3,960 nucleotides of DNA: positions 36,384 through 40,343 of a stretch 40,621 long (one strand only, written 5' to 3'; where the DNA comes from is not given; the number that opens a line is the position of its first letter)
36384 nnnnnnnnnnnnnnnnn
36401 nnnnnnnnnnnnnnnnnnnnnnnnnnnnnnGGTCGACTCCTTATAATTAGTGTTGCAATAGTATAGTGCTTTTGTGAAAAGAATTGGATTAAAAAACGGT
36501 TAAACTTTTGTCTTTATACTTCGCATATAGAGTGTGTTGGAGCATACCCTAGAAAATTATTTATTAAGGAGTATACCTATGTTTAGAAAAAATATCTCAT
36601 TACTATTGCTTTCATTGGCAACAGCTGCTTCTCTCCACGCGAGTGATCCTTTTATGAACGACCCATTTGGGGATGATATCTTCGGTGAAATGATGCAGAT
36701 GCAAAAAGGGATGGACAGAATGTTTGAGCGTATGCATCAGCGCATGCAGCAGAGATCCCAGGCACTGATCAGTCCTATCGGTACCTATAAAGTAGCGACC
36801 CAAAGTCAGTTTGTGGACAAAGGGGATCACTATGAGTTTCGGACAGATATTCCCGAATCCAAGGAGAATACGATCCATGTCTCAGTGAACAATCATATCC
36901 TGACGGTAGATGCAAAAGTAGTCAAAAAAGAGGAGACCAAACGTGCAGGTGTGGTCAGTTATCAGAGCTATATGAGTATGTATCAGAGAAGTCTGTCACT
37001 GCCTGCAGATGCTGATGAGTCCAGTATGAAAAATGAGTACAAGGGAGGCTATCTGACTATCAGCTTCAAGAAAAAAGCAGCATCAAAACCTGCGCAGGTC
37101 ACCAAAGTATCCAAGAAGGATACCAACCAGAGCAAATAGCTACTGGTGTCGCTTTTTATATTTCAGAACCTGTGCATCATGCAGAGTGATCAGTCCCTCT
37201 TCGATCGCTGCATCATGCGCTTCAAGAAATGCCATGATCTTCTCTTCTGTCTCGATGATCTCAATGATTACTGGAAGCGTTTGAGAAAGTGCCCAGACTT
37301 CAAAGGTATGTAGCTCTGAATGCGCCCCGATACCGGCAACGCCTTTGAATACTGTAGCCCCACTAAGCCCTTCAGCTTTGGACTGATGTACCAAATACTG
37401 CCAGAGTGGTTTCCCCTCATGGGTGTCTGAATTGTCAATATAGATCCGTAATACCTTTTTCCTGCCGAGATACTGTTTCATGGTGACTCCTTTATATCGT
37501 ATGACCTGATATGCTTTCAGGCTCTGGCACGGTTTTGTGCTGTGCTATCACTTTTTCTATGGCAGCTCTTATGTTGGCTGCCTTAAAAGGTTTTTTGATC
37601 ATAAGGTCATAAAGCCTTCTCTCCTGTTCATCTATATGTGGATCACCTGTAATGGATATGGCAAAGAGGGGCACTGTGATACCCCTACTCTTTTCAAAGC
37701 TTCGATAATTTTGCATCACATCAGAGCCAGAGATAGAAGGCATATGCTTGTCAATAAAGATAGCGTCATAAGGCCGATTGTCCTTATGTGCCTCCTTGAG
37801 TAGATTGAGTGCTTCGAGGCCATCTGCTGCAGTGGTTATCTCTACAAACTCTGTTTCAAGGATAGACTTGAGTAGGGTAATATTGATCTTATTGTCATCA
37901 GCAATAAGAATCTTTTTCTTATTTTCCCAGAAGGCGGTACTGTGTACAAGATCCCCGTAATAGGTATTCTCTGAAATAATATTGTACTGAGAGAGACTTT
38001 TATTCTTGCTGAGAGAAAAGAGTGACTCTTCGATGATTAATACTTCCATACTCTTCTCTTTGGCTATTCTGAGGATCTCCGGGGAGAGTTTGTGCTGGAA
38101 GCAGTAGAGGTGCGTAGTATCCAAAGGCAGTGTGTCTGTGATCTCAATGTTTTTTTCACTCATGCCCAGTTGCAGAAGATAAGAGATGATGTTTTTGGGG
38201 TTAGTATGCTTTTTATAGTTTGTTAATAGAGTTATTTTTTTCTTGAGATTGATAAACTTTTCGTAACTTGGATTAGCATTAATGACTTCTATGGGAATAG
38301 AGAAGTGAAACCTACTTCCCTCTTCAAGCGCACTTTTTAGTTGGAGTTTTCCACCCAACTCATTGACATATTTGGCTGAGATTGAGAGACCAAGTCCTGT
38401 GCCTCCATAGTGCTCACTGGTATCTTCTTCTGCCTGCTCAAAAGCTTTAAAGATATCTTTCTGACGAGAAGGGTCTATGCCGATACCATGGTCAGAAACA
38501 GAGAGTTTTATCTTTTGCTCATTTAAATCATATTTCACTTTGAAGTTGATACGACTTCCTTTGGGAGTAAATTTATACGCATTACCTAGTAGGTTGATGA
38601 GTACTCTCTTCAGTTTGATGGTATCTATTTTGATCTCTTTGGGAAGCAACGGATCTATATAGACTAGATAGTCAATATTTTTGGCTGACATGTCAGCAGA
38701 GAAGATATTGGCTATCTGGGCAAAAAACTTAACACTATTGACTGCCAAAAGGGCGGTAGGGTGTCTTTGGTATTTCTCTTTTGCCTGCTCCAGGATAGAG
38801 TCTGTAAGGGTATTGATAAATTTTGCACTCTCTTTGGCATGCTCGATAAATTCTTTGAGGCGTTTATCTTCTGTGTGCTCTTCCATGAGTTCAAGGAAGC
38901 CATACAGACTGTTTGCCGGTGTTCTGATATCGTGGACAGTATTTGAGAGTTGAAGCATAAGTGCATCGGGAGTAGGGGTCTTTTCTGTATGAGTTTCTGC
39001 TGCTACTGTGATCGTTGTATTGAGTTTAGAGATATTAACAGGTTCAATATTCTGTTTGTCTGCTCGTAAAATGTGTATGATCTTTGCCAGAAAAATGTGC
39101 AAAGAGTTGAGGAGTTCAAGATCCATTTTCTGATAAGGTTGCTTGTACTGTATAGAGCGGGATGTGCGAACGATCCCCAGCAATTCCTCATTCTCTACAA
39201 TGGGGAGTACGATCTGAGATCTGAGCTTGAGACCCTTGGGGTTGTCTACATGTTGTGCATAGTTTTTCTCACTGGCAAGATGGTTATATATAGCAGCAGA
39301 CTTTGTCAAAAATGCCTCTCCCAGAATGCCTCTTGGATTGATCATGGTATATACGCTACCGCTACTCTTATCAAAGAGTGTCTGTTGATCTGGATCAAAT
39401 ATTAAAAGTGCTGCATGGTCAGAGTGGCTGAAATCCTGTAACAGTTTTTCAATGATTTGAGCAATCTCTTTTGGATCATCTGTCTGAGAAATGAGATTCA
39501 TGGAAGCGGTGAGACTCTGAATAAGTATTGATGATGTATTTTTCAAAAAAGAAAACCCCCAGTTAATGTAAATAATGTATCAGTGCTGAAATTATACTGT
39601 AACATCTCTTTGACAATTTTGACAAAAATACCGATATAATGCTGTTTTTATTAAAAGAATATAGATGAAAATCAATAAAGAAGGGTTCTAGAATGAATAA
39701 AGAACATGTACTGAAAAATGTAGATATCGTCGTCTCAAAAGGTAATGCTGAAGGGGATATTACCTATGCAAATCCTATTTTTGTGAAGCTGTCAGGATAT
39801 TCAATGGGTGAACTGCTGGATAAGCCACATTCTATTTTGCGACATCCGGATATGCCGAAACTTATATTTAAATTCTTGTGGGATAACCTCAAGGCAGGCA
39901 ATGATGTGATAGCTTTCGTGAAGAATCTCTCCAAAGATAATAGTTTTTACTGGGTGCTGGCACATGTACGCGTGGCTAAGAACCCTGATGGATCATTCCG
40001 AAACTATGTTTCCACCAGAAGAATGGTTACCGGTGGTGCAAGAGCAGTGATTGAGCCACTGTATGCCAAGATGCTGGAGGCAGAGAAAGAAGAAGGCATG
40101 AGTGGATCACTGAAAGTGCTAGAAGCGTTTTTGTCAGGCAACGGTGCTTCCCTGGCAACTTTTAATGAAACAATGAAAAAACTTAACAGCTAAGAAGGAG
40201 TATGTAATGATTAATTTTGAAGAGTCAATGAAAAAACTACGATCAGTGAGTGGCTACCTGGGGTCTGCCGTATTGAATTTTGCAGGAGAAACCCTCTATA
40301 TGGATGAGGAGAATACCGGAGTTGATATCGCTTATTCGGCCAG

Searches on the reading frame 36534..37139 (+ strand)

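Call 64: search_protein_families(library=pfam, proteins=[window:36534-37139:+], max_evalue=0.0001)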
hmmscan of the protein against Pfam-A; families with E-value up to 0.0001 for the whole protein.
window:36534-37139:+ (201 aa): 1 family
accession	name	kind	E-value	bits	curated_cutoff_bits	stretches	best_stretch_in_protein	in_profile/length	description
PF00011.27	HSP20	-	1.9e-13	50.8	20.8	1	95-192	4-99/102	Hsp20/alpha crystallin family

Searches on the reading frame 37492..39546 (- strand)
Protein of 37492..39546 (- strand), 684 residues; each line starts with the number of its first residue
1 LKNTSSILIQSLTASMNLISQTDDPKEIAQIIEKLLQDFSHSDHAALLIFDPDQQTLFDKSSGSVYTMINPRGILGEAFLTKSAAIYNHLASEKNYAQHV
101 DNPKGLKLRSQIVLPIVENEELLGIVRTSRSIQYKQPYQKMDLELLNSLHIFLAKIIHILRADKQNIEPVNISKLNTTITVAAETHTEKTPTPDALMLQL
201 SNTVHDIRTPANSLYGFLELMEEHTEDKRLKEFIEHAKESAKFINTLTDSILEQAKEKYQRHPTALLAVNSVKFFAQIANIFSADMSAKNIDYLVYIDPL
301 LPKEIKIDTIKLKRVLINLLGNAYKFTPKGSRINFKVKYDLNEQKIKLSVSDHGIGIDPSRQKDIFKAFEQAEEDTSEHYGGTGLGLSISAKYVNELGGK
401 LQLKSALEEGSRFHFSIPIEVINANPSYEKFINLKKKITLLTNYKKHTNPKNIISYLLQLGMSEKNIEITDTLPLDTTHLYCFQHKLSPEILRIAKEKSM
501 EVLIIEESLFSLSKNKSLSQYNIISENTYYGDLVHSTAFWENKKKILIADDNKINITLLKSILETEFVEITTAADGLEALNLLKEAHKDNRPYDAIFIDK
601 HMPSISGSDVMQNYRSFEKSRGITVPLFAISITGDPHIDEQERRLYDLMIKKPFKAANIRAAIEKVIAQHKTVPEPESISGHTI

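Call 64: search_protein_families(library=pfam, proteins=[window:37492-39546:-], max_evalue=0.0001)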
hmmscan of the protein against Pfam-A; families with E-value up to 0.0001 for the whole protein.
window:37492-39546:- (684 aa): 5 families
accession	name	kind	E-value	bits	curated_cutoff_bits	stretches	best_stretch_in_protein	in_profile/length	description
PF02518.31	HATPase_c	-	3.7e-25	89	26.4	1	308-419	2-109/111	Histidine kinase-, DNA gyrase B-, and HSP90-like ATPase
PF00072.30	Response_reg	-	7.3e-13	49.1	30.2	1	546-664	1-111/111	Response regulator receiver domain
PF00512.31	HisKA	-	2.5e-08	34.3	26.9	1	199-256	5-62/66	His Kinase A (phospho-acceptor) domain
PF13185.12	GAF_2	-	8.4e-08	32.9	28.6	1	23-149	2-127/136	GAF domain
PF01590.32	GAF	-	4.7e-06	27.6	22.4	1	24-154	1-130/133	GAF domain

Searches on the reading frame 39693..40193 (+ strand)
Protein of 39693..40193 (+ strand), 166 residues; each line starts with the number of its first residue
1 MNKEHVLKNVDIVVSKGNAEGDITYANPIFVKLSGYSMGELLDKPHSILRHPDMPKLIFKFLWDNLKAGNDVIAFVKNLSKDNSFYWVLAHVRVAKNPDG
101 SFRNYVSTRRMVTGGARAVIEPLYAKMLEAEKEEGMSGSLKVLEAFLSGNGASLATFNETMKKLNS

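Call 64: search_protein_families(library=pfam, proteins=[window:39693-40193:+], max_evalue=0.0001)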
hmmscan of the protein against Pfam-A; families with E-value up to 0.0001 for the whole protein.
window:39693-40193:+ (166 aa): 2 families
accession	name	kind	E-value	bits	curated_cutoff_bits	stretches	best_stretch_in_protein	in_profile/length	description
PF08447.18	PAS_3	-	2.8e-11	43.9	25.6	1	24-108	2-88/89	PAS fold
PF00989.32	PAS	-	6e-07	29.9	22.6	1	18-103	18-104/113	PAS fold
